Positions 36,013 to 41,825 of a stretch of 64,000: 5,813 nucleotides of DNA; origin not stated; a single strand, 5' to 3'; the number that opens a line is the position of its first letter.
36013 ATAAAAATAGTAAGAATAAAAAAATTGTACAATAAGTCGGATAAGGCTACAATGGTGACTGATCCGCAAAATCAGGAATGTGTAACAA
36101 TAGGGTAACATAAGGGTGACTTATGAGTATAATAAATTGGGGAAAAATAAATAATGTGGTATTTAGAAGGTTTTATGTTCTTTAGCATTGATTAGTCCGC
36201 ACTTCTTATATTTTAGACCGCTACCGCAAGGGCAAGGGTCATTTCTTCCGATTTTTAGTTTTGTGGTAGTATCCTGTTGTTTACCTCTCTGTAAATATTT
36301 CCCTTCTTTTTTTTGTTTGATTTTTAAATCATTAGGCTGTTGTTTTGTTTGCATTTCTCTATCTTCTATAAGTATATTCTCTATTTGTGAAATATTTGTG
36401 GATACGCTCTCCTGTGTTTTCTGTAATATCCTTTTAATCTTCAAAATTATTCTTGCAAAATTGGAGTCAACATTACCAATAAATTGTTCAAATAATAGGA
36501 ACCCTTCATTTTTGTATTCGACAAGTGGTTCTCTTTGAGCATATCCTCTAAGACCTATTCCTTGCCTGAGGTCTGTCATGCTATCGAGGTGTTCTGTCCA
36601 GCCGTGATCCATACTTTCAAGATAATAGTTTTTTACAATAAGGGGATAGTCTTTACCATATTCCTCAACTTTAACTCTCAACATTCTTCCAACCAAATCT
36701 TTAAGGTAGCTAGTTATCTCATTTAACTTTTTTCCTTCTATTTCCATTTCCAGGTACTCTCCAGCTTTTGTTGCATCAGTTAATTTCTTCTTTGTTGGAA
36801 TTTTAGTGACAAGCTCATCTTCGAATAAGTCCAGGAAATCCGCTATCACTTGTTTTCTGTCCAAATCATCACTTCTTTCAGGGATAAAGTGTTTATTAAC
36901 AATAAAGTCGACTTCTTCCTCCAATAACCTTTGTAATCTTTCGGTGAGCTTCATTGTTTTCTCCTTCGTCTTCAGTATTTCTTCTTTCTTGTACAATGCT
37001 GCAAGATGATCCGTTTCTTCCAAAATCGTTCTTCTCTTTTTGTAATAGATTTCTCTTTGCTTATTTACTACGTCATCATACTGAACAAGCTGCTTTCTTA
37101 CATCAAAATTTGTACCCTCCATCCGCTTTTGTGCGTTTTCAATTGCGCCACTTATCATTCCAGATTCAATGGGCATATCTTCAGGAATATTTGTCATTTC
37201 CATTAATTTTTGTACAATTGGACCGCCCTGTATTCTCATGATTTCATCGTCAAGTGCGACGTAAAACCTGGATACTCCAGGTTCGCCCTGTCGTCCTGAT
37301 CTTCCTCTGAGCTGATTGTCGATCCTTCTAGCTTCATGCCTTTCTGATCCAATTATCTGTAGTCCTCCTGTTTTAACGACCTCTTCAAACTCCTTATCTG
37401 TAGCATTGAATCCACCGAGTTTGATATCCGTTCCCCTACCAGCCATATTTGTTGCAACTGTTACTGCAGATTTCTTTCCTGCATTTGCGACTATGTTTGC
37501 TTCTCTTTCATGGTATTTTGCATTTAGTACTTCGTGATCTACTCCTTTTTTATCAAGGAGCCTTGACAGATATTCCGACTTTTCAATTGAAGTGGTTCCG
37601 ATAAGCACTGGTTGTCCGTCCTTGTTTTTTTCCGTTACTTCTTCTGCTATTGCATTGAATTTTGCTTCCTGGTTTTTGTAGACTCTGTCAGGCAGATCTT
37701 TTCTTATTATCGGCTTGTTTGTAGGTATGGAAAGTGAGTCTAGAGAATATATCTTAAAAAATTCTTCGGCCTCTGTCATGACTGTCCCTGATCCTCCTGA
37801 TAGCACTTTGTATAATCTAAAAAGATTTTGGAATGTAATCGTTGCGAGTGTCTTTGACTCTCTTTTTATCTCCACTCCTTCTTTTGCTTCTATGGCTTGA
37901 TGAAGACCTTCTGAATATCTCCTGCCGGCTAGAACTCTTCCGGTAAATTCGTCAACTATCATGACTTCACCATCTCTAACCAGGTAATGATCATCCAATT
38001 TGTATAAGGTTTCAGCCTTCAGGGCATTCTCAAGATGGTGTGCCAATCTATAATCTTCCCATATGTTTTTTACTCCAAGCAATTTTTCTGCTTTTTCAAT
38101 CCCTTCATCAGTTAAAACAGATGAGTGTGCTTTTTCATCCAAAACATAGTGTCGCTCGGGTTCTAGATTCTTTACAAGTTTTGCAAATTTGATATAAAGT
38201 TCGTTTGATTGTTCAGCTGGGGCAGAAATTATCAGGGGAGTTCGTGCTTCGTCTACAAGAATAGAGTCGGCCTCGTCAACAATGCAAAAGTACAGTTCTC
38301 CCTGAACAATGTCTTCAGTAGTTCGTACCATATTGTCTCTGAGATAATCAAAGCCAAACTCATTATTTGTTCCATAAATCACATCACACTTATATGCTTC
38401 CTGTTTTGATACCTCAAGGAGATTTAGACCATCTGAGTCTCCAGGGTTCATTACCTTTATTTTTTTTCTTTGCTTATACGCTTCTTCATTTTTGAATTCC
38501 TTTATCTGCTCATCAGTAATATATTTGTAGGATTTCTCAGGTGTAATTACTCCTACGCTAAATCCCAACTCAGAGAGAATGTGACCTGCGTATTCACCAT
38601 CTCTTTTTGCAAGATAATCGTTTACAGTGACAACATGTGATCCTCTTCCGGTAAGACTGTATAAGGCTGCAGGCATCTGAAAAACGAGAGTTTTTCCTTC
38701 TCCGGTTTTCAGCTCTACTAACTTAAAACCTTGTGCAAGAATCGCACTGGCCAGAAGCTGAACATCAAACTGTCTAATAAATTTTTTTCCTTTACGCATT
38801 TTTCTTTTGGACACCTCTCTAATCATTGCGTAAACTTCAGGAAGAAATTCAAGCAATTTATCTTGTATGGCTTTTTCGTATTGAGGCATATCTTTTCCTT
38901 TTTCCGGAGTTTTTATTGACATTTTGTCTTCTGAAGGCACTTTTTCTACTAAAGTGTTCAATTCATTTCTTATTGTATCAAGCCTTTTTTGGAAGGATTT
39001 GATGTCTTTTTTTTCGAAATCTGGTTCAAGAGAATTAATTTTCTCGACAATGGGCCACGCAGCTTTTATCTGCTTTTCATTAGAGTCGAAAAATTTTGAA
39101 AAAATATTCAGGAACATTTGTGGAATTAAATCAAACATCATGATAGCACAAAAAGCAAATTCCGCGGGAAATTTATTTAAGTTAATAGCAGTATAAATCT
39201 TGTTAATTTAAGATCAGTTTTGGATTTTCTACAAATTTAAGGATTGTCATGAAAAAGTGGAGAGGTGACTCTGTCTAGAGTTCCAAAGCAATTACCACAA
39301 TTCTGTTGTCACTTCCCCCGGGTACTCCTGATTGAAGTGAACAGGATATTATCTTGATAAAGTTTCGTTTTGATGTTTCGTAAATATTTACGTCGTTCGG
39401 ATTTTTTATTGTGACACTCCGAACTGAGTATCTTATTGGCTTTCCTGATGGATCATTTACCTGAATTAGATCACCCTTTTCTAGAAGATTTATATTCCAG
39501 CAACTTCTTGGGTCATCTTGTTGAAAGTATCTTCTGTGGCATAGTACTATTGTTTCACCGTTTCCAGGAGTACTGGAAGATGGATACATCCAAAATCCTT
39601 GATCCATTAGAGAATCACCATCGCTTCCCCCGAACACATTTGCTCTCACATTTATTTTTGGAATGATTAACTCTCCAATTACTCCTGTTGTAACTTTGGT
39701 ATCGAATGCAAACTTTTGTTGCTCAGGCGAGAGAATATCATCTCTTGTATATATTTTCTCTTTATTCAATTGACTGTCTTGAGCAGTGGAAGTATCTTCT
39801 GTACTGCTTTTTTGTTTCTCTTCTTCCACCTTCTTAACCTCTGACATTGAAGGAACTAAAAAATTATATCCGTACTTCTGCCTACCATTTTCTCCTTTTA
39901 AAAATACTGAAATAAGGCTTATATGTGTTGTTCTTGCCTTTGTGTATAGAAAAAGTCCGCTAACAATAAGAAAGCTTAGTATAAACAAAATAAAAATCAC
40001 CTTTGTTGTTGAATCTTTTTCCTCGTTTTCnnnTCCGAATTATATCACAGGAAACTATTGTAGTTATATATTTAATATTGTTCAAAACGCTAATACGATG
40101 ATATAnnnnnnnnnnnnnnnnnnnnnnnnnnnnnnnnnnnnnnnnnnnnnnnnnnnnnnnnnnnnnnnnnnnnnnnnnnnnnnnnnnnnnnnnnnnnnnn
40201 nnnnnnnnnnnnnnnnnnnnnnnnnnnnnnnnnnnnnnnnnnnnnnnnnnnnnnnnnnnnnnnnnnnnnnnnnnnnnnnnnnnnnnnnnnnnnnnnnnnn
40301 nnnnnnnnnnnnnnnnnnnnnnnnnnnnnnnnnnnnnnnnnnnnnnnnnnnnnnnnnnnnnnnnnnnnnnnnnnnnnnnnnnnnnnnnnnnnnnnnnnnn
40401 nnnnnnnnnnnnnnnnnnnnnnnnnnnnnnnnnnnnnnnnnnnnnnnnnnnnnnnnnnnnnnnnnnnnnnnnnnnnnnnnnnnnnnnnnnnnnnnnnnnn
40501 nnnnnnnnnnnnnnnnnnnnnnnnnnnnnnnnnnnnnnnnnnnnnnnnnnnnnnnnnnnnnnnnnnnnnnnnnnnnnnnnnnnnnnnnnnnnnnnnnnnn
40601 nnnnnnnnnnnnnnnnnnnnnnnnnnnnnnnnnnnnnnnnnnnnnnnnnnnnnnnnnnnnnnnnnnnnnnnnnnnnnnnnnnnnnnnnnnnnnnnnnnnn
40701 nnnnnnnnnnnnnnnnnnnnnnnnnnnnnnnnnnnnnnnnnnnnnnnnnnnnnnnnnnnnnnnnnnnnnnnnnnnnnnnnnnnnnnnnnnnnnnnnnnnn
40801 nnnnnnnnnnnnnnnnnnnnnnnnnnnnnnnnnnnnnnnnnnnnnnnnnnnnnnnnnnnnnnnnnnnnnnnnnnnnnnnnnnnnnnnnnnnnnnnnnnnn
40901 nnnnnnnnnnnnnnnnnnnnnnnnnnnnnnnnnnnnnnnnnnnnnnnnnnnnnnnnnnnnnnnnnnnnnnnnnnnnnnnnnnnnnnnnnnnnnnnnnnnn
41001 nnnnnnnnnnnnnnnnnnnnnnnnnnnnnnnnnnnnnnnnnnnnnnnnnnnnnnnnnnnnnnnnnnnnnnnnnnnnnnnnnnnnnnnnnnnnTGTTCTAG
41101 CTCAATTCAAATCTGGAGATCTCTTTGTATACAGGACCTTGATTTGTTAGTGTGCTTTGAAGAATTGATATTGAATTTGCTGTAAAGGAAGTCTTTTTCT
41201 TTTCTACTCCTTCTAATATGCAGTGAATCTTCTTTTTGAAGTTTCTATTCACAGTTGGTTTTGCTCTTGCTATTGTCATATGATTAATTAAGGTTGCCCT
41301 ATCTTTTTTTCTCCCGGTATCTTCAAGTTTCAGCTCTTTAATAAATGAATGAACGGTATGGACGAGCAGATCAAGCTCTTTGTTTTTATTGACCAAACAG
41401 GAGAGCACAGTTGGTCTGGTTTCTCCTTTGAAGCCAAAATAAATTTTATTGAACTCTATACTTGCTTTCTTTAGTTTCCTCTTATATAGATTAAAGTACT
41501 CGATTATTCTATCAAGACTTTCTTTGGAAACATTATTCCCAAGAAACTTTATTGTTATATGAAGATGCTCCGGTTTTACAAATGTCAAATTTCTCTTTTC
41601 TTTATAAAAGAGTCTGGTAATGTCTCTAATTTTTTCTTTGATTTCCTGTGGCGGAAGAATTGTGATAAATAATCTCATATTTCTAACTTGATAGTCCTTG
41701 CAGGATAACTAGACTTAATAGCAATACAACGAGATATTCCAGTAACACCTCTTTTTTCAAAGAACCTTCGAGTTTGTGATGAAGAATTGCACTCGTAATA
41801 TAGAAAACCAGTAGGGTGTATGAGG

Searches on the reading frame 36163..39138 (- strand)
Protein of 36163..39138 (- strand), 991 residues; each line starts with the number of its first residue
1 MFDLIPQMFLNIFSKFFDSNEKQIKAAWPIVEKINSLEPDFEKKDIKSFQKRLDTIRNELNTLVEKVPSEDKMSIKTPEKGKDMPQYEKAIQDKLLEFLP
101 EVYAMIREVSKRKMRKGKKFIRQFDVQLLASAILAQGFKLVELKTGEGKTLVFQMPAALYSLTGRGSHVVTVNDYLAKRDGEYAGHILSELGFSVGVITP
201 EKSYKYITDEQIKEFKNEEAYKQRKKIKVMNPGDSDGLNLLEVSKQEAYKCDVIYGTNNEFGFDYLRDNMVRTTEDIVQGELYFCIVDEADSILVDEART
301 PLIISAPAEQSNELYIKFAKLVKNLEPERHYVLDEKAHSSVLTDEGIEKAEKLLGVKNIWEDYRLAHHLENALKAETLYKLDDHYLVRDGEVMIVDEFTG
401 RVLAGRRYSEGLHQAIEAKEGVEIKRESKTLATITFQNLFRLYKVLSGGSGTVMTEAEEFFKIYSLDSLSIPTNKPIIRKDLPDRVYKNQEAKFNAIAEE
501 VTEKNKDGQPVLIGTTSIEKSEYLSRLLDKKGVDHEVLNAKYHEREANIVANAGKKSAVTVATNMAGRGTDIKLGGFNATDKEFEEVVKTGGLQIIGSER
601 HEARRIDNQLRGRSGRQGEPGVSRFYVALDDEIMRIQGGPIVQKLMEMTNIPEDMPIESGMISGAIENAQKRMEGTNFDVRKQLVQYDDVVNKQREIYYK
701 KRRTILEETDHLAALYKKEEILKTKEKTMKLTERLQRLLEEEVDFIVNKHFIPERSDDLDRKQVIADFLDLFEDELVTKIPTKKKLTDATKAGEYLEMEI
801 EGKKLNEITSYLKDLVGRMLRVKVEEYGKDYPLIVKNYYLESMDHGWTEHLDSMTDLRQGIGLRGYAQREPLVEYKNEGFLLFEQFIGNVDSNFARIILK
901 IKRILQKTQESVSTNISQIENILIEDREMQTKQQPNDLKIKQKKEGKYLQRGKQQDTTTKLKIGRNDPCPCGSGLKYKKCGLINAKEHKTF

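Call 8: search_protein_families(library=pfam, proteins=[window:36163-39138:-], max_evalue=0.001)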
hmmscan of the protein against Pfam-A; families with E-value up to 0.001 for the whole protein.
window:36163-39138:- (991 aa): 7 families
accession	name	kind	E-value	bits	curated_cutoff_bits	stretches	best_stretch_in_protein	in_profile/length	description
PF07517.20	SecA_DEAD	-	6.3e-94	314.9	24.6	1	15-460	3-289/290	SecA DEAD-like domain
PF21090.3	P-loop_SecA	-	1.5e-76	257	27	2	476-577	1-102/205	SecA P-loop domain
PF07516.18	SecA_SW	-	1e-46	159.9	26.7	1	656-901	1-199/200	SecA Wing and Scaffold domain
PF01043.26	SecA_PP_bind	-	3.3e-38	131.1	23.5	1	311-417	2-110/110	SecA preprotein cross-linking domain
PF02810.21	SEC-C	-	4.3e-08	33.3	20.4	1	965-980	1-16/19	SEC-C motif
PF00270.35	DEAD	-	3.9e-05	23.9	26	1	139-297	17-133/167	DEAD/DEAH box helicase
PF00271.37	Helicase_C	-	0.00012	22.8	23.5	1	493-573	2-82/110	Helicase conserved C-terminal domain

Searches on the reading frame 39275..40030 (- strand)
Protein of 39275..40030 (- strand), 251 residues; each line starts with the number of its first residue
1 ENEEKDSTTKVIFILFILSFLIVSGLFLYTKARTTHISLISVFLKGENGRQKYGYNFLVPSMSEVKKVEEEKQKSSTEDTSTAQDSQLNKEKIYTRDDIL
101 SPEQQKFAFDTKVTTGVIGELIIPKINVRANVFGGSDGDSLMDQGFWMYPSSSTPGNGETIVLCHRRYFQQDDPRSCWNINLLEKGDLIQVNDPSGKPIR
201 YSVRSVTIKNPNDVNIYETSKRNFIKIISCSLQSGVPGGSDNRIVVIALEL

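Call 8: search_protein_families(library=pfam, proteins=[window:39275-40030:-], max_evalue=0.001)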
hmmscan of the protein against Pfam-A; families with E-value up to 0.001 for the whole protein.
window:39275-40030:- (251 aa): 1 family
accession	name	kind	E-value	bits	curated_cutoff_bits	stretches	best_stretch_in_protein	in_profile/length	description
PF04203.18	Sortase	-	1.5e-15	57.5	26.6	1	122-248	2-122/125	Sortase domain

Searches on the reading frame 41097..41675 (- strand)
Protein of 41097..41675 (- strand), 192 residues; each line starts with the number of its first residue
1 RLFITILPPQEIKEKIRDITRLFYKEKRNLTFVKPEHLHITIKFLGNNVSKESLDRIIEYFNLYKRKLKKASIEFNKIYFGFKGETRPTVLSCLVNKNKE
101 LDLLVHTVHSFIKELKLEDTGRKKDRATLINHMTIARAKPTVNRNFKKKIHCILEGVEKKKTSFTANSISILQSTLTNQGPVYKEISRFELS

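Call 8: search_protein_families(library=pfam, proteins=[window:41097-41675:-], max_evalue=0.001)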
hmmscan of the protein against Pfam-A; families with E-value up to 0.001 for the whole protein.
window:41097-41675:- (192 aa): 2 families
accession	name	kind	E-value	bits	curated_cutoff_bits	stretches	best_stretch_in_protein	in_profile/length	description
PF02834.22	LigT_PEase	-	1.7e-12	47.7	23.3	1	7-79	2-75/87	LigT like Phosphoesterase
PF10469.15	AKAP7_NLS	-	7.7e-05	23.1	24.4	1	11-177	20-193/208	AKAP7 2'5' RNA ligase-like domain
